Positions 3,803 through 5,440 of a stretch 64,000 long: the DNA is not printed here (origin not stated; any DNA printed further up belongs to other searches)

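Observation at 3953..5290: LarA-family nickel-pincer racemase without larBCE, sandwiched between MDH-like dehydrogenases and a hydrogenase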

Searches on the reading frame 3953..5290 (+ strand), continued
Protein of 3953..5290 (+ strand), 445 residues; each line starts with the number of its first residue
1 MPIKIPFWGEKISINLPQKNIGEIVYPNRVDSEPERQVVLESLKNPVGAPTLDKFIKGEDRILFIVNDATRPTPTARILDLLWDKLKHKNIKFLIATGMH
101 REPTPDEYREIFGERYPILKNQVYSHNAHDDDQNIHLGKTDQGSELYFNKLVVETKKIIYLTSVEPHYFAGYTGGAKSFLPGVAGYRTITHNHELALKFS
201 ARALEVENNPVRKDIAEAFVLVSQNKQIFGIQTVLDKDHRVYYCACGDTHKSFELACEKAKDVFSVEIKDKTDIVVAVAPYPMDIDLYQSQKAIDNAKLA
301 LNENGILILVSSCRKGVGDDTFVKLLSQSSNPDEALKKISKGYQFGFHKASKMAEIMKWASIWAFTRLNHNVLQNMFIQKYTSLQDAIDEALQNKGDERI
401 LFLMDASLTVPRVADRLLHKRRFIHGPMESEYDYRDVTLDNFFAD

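Call 24: find_encoding_contigs(protein=P0006, flank=10000, max_places=2)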
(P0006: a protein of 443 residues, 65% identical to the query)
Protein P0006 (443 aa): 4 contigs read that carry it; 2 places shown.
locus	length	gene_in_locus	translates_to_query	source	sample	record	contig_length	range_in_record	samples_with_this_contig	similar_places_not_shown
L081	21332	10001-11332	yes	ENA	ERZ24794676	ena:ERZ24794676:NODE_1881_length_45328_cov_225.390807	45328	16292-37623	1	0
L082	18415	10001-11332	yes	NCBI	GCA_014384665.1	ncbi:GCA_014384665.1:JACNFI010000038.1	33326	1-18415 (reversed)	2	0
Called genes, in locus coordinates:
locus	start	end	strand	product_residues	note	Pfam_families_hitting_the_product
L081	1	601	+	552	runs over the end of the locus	PF00890:FAD_binding_2, PF07992:Pyr_redox_2 (faint)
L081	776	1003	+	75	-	-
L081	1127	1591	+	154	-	-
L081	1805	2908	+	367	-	PF17761:DUF1016_N, PF06250:YhcG_C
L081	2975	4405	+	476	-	PF01565:FAD_binding_4, PF02913:FAD-oxidase_C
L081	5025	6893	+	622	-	PF17297:PEPCK_N, PF01293:PEPCK_ATP, PF00821:PEPCK_GTP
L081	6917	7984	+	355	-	PF13183:Fer4_8, PF13534:Fer4_17 (weak), PF02754:CCG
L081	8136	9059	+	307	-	PF00056:Ldh_1_N, PF02866:Ldh_1_C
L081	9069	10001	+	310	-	PF00056:Ldh_1_N, PF02866:Ldh_1_C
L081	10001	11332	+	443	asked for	PF09861:Lar_N, PF21113:LarA_C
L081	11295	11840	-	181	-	-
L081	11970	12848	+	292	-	PF01058:Oxidored_q6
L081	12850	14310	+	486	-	PF27537:HoxH, PF00374:NiFeSe_Hases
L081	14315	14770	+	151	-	PF01750:HycI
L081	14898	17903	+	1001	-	PF02415:Chlam_PMP (faint), PF18962:Por_Secre_tail (weak), PF13860:FlgD_ig (weak)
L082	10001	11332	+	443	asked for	PF09861:Lar_N, PF21113:LarA_C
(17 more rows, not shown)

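Call 25: find_encoding_contigs(protein=P0053, flank=10000, max_places=2)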
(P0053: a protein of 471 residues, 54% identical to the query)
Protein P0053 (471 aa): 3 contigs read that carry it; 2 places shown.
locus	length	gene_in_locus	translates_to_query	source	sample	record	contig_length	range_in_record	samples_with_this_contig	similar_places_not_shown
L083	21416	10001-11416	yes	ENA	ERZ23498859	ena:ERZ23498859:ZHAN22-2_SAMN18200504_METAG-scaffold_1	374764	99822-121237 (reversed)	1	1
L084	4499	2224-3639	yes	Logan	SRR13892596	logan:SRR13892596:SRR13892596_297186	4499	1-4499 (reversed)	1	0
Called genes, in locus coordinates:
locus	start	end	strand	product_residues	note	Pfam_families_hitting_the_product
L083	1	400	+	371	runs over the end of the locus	PF17761:DUF1016_N, PF06250:YhcG_C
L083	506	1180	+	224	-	PF13517:FG-GAP_3 (faint)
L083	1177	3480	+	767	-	PF13308:YARHG, PF11369:DUF3160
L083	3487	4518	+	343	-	PF09587:PGA_cap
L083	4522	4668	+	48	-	-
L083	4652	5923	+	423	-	PF06857:ACP, PF03328:HpcH_HpaI, PF15617:C-C_Bond_Lyase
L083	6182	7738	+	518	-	PF04223:CitF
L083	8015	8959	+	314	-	PF00056:Ldh_1_N, PF02866:Ldh_1_C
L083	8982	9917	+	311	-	PF00056:Ldh_1_N, PF03721:UDPG_MGDP_dh_N (weak), PF02866:Ldh_1_C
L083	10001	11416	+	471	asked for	PF09861:Lar_N, PF21113:LarA_C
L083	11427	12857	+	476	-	PF01565:FAD_binding_4, PF02913:FAD-oxidase_C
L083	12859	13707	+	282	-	PF05681:Fumerase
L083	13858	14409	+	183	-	PF05683:Fumerase_C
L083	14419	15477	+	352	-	PF13183:Fer4_8, PF13534:Fer4_17 (weak), PF02754:CCG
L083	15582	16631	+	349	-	PF21948:LplA-B_cat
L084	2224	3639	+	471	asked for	PF09861:Lar_N, PF21113:LarA_C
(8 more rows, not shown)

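Call 36: find_encoding_contigs(protein=P0119, flank=10000, max_places=2)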
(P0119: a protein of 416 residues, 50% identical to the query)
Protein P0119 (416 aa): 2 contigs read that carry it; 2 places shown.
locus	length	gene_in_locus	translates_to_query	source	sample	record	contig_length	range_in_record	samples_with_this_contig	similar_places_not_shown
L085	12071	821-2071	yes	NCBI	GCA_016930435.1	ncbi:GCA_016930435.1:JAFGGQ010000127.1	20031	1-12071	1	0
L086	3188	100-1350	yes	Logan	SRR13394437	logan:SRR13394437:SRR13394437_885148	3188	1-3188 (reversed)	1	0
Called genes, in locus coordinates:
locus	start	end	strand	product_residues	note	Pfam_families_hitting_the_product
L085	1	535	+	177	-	PF01128:IspD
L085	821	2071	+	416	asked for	PF09861:Lar_N, PF21113:LarA_C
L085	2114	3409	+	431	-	PF00285:Citrate_synt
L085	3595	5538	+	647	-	PF00330:Aconitase, PF28406:AcnX_3rd (weak), PF00694:Aconitase_C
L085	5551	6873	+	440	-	PF00180:Iso_dh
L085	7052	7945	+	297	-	PF01904:DUF72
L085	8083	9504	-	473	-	PF13727:CoA_binding_3, PF02397:Bac_transf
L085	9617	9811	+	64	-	-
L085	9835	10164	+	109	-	PF01022:HTH_5, PF12840:HTH_20 (weak)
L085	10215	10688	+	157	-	PF00085:Thioredoxin (weak), PF13098:Thioredoxin_2 (weak)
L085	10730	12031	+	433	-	PF03773:ArsP_1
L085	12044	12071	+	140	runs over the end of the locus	PF01451:LMWPc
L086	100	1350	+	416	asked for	PF09861:Lar_N, PF21113:LarA_C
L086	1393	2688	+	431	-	PF00285:Citrate_synt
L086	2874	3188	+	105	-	?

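Call 37: find_encoding_contigs(protein=P0030, flank=10000, max_places=1)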
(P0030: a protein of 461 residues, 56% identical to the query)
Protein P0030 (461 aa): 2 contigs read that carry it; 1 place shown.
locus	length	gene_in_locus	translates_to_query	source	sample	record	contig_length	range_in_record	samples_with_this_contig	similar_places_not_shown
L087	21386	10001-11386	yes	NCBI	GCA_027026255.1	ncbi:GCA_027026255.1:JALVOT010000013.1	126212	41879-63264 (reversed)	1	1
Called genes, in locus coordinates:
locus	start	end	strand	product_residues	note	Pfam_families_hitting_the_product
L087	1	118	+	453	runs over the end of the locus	PF13487:HD_5, PF01966:HD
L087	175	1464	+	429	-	PF01336:tRNA_anti-codon, PF00152:tRNA-synt_2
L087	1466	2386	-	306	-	PF04055:Radical_SAM (faint)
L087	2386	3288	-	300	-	PF00070:Pyr_redox (faint), PF00890:FAD_binding_2 (faint), PF01266:DAO (faint), PF03486:HI0933_like (faint), PF07992:Pyr_redox_2, PF13450:NAD_binding_8 (weak), PF13738:Pyr_redox_3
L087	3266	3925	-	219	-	PF00857:Isochorismatase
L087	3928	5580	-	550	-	PF02554:CstA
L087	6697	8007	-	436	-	PF09861:Lar_N, PF21113:LarA_C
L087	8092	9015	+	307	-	PF00056:Ldh_1_N, PF02866:Ldh_1_C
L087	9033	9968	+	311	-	PF00056:Ldh_1_N, PF02866:Ldh_1_C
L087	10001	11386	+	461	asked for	PF09861:Lar_N, PF21113:LarA_C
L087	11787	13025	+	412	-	PF00926:DHBP_synthase, PF00925:GTP_cyclohydro2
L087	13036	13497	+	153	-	PF00885:DMRL_synthase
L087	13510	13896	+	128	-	PF01029:NusB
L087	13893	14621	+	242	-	PF00149:Metallophos, PF12850:Metallophos_2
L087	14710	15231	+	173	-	PF01025:GrpE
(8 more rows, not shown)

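Call 43: search_protein_families(library=pfam, proteins=[L037:762-2732:+, L037:2753-3181:+, L037:3181-3870:+, L037:3883-5547:+, L037:7037-8947:+, L073:2295-5801:+, L073:5904-6575:+, L073:6623-7546:+, L073:9031-9987:+, L073:11438-14965:+], max_evalue=0.00001)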
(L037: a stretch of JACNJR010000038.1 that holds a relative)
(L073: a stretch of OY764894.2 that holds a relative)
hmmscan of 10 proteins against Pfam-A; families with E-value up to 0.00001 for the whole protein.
L037:762-2732:+ (656 aa): 14 families
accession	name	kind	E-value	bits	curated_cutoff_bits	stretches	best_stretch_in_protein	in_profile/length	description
PF00037.32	Fer4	-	2.6e-16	59.1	21.1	1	243-261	2-20/24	4Fe-4S binding domain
PF13237.11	Fer4_10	-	7.1e-13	48.7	25.5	1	586-633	4-53/53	4Fe-4S dicluster domain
PF12838.12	Fer4_7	-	1.5e-12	48.2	27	1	591-636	2-52/52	4Fe-4S dicluster domain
PF12837.12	Fer4_6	-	1.4e-11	44.2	25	0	244-261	4-21/24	4Fe-4S binding domain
PF07992.20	Pyr_redox_2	-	5e-11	43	26.1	1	148-222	2-58/291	Pyridine nucleotide-disulphide oxidoreductase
PF00890.30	FAD_binding_2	-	3.3e-09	36.9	20.4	1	149-186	2-39/414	FAD binding domain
PF12831.13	FAD_oxidored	-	5.8e-09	36.2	27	1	150-186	3-39/416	FAD dependent oxidoreductase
PF14697.11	Fer4_21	-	6.9e-09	36.1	35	1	584-634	1-53/59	4Fe-4S dicluster domain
PF13484.11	Fer4_16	-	1.5e-08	35.7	30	0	249-312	2-63/66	4Fe-4S double cluster binding domain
PF12797.12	Fer4_2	-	2.5e-08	33.8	24.5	0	242-261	3-22/22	4Fe-4S binding domain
PF13187.11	Fer4_9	-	7.2e-08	32.8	27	1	591-635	2-50/52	4Fe-4S dicluster domain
PF13450.12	NAD_binding_8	-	2.6e-07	31.3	21.9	1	151-188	1-38/68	NAD(P)-binding Rossmann-like domain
PF25160.1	LdpA_Fe-S-bd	-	2.6e-07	30.8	27.6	0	244-263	23-42/49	LdpA Fe-S cluster-binding domain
PF01266.30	DAO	-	3.7e-06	27.1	27.9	1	149-183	2-36/353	FAD dependent oxidoreductase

L037:2753-3181:+ (142 aa): 1 family
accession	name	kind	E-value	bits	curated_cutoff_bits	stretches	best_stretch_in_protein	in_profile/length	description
PF02662.21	FlpD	-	3.2e-52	176.1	22.3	1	8-130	1-123/123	Methyl-viologen-reducing hydrogenase, delta subunit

L037:3181-3870:+ (229 aa): 5 families
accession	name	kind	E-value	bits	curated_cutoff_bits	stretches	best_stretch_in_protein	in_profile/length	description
PF13187.11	Fer4_9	-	1.9e-09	37.8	27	1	112-164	1-50/52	4Fe-4S dicluster domain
PF13534.11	Fer4_17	-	2e-08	35.1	22.2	0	108-127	41-60/61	4Fe-4S dicluster domain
PF13237.11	Fer4_10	-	4e-08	33.5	25.5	1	112-162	8-53/53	4Fe-4S dicluster domain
PF12838.12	Fer4_7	-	3.9e-07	30.9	27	1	112-164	1-51/52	4Fe-4S dicluster domain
PF13183.11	Fer4_8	-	6e-07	30.3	27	0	146-165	49-68/68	4Fe-4S dicluster domain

L037:3883-5547:+ (554 aa): 7 families
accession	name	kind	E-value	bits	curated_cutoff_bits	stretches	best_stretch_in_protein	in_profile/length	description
PF00890.30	FAD_binding_2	-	1.7e-72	245.3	20.4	1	97-478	1-413/414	FAD binding domain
PF07992.20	Pyr_redox_2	-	3e-12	47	26.1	1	97-291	2-116/291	Pyridine nucleotide-disulphide oxidoreductase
PF01266.30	DAO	-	5.1e-10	39.8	27.9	1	97-291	1-209/353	FAD dependent oxidoreductase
PF03486.20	HI0933_like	-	1e-08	35.4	50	1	97-463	2-218/244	HI0933-like protein Rossmann domain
PF01134.28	GIDA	-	3.1e-07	30.2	22.1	1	97-301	1-166/391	Glucose inhibited division protein A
PF01946.23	Thi4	-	7.5e-07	29.1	26.2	0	95-125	17-48/235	Thi4 family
PF12831.13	FAD_oxidored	-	1.1e-06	28.7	27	0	97-126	1-30/416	FAD dependent oxidoreductase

L037:7037-8947:+ (636 aa): 2 families
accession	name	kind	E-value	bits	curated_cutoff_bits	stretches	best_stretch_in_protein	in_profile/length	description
PF00821.23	PEPCK_GTP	-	6.9e-87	292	23.8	1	246-608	2-352/357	Phosphoenolpyruvate carboxykinase C-terminal P-loop domain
PF17297.7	PEPCK_N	-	2.1e-42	145.7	23.8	1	34-236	3-216/218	Phosphoenolpyruvate carboxykinase N-terminal domain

L073:2295-5801:+ (1168 aa): 13 families
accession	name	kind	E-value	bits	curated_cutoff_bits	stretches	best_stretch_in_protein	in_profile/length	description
PF01855.24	POR_N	-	7.8e-81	271.6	27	1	16-247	1-230/231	Pyruvate flavodoxin/ferredoxin oxidoreductase, thiamine diP-bdg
PF01558.24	POR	-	2.4e-32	112.9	27.4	1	425-607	1-171/173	Pyruvate ferredoxin/flavodoxin oxidoreductase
PF10371.14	EKR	-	6.9e-20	71.1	27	1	629-676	8-55/55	Domain of unknown function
PF17147.9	PFOR_II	-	8.1e-13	49.1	27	1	269-364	1-92/102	Pyruvate:ferredoxin oxidoreductase core domain II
PF02775.26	TPP_enzyme_C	-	3.1e-08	34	21.9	1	954-1065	47-150/151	Thiamine pyrophosphate enzyme, C-terminal TPP binding domain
PF12838.12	Fer4_7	-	3.6e-08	34.2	27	1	686-757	1-52/52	4Fe-4S dicluster domain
PF13187.11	Fer4_9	-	4.1e-08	33.6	27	0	679-702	30-52/52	4Fe-4S dicluster domain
PF12837.12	Fer4_6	-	8.7e-08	32.2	25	1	679-702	1-24/24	4Fe-4S binding domain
PF13484.11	Fer4_16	-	1e-07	33.1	30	1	686-755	1-65/66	4Fe-4S double cluster binding domain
PF13237.11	Fer4_10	-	2.1e-07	31.2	25.5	1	684-754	6-53/53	4Fe-4S dicluster domain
PF00037.32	Fer4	-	4e-07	30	21.1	0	681-702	2-23/24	4Fe-4S binding domain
PF13183.11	Fer4_8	-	4.8e-07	30.7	27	1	684-757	2-68/68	4Fe-4S dicluster domain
PF02780.25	Transketolase_C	-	3.7e-06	27.3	25.9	1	268-334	9-75/124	Transketolase, C-terminal domain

L073:5904-6575:+ (223 aa): 1 family
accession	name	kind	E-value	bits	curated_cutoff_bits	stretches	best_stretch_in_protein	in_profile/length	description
PF12225.13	DUF5981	-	3.1e-35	120.2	23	1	110-203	2-95/95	Methylene-tetrahydrofolate reductase C terminal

L073:6623-7546:+ (307 aa): 1 family
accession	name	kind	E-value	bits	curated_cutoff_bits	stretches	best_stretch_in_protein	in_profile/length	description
PF02219.23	MTHFR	-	3.7e-40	138.5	24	1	7-300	2-287/287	Methylenetetrahydrofolate reductase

L073:9031-9987:+ (318 aa): 13 families
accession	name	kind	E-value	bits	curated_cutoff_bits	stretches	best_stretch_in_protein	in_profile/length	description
PF02662.21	FlpD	-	2.4e-27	95.8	22.3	1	195-314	2-123/123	Methyl-viologen-reducing hydrogenase, delta subunit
PF13183.11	Fer4_8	-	2.4e-17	63.7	27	1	23-91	2-68/68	4Fe-4S dicluster domain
PF00037.32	Fer4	-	1.7e-16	59.7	21.1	0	145-165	2-22/24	4Fe-4S binding domain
PF12838.12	Fer4_7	-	1.6e-15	57.7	27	1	25-91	1-52/52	4Fe-4S dicluster domain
PF13534.11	Fer4_17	-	1.4e-13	51.6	22.2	1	25-91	1-60/61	4Fe-4S dicluster domain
PF13237.11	Fer4_10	-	3.7e-12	46.4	25.5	1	117-162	4-53/53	4Fe-4S dicluster domain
PF13187.11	Fer4_9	-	2e-11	44.2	27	1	121-165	1-51/52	4Fe-4S dicluster domain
PF14697.11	Fer4_21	-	2e-10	41.1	35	0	117-163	3-53/59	4Fe-4S dicluster domain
PF13484.11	Fer4_16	-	2.7e-10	41.3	30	0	150-171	1-21/66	4Fe-4S double cluster binding domain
PF12797.12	Fer4_2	-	1.6e-09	37.5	24.5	0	22-38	6-22/22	4Fe-4S binding domain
PF12837.12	Fer4_6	-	3.3e-08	33.5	25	0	22-38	5-21/24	4Fe-4S binding domain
PF12800.12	Fer4_4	-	1.3e-06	28.7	24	0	150-163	3-16/17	4Fe-4S binding domain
PF25160.1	LdpA_Fe-S-bd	-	6.6e-06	26.3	27.6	0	75-89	26-40/49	LdpA Fe-S cluster-binding domain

L073:11438-14965:+ (1175 aa): 9 families
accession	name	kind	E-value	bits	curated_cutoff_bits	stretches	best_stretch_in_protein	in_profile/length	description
PF08269.17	dCache_2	-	7.2e-46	157.1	26.5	1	53-307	23-298/298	Cache domain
PF17200.10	sCache_2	-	2.7e-45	154.5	25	2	82-201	14-145/155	Single Cache domain 2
PF17201.10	Cache_3-Cache_2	-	1.1e-42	146.8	27.7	2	211-314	192-297/299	Cache 3/Cache 2 fusion domain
PF02518.31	HATPase_c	-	7.3e-30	104.1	26.4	1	659-766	2-109/111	Histidine kinase-, DNA gyrase B-, and HSP90-like ATPase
PF00072.30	Response_reg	-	5.7e-25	88.1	30.2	1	804-916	1-111/111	Response regulator receiver domain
PF04397.21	LytTR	-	5.9e-17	62.1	22.6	1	1079-1164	8-94/98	LytTr DNA-binding domain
PF00512.31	HisKA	-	1.3e-13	51.2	26.9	1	546-611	2-64/66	His Kinase A (phospho-acceptor) domain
PF02743.24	dCache_1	-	1.3e-10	41.7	45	1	207-299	152-239/240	Cache domain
PF13426.13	PAS_9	-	8.3e-09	36.1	27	1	407-510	2-103/103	PAS domain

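Call 47: search_solved_structures(query=L037:5569-7002:+, max_evalue=1e-20)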
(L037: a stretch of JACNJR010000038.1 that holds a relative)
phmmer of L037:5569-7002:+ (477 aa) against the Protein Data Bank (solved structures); distinct sequences matched with E-value up to 1e-20: 10.
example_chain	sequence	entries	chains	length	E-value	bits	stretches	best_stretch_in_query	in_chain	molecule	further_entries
7qh2_C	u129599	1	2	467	1.4e-72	247.8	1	32-458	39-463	Lactate dehydrogenase (NAD(+),ferredoxin) subunit LctD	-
9qgz_A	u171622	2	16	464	5.3e-71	242.6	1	7-458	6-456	Glycolate oxidase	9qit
8jdc_A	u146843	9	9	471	7.2e-62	212.5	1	6-457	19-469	Probable D-lactate dehydrogenase, mitochondrial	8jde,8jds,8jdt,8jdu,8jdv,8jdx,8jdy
8jdb_A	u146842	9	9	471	1.7e-60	208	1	6-457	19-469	Probable D-lactate dehydrogenase, mitochondrial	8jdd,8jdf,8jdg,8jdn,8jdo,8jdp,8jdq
3pm9_A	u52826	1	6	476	5.2e-43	150.4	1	6-457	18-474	Putative oxidoreductase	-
6lpn_A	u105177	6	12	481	9e-43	149.6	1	39-458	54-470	D-2-hydroxyglutarate dehydrogenase, mitochondrial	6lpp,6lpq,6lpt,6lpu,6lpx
2uuu_A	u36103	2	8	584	2.2e-28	102.1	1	38-254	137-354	ALKYLDIHYDROXYACETONEPHOSPHATE SYNTHASE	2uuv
4bc7_A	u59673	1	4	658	1.4e-26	96.3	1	34-256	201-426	ALKYLDIHYDROXYACETONEPHOSPHATE SYNTHASE, PEROXISOMAL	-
4bby_A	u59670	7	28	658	1.4e-26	96.3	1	34-256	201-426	ALKYLDIHYDROXYACETONEPHOSPHATE SYNTHASE, PEROXISOMAL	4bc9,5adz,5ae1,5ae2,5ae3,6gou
4bca_A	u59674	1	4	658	1.4e-26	96.2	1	34-256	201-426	ALKYLDIHYDROXYACETONEPHOSPHATE SYNTHASE, PEROXISOMAL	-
